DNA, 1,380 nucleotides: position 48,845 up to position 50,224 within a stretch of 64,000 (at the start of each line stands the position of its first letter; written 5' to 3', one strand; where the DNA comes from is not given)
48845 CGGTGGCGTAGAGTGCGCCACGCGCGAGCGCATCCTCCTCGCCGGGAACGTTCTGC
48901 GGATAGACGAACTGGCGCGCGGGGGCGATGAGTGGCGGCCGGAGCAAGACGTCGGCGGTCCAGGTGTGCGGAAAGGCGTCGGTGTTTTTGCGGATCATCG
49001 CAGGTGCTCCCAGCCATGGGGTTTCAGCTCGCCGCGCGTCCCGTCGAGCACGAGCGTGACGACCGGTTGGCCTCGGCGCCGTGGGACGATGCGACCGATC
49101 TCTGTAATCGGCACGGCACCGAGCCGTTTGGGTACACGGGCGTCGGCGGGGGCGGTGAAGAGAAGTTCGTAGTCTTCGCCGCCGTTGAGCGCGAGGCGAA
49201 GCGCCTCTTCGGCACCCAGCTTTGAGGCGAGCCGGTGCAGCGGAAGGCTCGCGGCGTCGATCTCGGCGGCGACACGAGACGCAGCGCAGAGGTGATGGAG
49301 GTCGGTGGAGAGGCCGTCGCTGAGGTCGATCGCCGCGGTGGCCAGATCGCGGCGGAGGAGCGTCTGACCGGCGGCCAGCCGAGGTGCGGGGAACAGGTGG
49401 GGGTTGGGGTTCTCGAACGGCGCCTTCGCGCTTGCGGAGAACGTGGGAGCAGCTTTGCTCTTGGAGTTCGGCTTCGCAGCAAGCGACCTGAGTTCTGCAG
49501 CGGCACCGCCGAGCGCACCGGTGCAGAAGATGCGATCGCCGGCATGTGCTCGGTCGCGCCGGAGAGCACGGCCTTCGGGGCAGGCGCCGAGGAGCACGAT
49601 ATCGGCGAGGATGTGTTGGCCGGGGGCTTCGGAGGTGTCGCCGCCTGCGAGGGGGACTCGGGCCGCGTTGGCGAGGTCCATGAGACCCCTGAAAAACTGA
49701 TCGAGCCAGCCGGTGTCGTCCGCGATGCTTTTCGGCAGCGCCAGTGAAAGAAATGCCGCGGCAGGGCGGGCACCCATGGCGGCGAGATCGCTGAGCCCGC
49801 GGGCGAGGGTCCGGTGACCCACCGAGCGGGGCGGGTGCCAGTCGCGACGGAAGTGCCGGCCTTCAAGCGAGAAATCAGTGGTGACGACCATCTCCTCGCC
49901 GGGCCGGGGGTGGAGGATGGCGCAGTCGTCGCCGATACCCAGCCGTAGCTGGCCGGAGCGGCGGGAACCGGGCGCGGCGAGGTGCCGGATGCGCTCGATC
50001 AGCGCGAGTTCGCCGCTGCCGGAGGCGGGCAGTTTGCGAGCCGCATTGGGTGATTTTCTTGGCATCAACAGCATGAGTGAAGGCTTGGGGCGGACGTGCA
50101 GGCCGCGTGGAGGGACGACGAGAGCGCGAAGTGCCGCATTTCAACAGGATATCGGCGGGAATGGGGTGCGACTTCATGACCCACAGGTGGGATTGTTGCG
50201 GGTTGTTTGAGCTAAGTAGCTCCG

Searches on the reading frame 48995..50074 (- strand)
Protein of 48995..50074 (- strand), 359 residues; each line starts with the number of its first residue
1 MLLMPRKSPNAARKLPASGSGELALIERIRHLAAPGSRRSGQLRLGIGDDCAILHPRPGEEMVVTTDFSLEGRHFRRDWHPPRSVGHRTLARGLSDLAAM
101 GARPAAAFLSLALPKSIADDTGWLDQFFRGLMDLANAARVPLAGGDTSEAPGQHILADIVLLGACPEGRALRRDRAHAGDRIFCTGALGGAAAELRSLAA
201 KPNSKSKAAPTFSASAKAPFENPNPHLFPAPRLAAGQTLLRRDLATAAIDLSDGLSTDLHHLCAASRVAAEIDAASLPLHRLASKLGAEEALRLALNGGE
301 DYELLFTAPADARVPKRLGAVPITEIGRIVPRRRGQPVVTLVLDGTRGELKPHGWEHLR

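Call 46: search_protein_families(library=pfam, proteins=[window:48995-50074:-], max_evalue=0.00001)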
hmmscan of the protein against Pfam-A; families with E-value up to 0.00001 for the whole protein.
window:48995-50074:- (359 aa): 2 families
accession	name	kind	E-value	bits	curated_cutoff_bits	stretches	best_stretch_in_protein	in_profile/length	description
PF00586.29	AIRS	-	1.4e-25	90.3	24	1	48-163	1-110/112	AIR synthase related protein, N-terminal domain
PF02769.27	AIRS_C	-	1.5e-06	28.9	23.1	1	179-338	3-154/156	AIR synthase related protein, C-terminal domain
